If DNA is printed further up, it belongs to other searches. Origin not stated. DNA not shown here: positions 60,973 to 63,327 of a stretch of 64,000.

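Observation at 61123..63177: Single ORF fusing a Wzx-like polysaccharide flippase to a class I SAM methyltransferase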

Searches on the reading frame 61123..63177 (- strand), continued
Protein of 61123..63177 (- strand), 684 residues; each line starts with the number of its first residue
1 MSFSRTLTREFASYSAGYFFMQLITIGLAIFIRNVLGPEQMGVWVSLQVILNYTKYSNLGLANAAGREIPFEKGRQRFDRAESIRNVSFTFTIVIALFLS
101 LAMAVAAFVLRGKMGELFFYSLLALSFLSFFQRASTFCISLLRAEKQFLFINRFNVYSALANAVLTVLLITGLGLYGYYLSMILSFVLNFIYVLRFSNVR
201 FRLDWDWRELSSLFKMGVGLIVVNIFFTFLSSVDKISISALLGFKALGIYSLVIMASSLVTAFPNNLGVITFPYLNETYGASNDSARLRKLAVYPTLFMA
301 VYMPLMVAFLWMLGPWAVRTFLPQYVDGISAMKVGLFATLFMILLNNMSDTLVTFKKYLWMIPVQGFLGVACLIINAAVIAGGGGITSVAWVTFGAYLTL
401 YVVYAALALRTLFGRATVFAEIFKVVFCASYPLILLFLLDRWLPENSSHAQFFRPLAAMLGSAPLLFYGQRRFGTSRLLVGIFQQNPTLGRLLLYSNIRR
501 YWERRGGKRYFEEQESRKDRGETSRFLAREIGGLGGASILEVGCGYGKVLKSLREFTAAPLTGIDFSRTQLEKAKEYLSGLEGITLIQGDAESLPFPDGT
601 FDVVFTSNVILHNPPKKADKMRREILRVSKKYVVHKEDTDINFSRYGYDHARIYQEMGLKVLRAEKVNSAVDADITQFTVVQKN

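Call 59: find_related_loci(query=A4, collection=metagenome_contigs, flank=10000)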
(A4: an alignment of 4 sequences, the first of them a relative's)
Query A4 (684 aa) in metagenome_contigs; peptide patterns used: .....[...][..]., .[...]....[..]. (x = any residue, [..] = any of these).
600 stretches matched a pattern (row limit reached: there are more); 5 encode a relative of the query (tblastn E <= 1e-3); 5 distinct loci.
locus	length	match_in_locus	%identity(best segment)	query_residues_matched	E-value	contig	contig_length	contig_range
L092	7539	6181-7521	62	1-447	1e-169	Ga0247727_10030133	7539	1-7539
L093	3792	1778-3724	42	1-631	2e-162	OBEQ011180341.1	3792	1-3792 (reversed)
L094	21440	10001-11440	53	1-480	3e-153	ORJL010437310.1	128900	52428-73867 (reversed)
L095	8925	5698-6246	36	495-663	1e-25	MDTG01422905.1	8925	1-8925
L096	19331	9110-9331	34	540-612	5e-7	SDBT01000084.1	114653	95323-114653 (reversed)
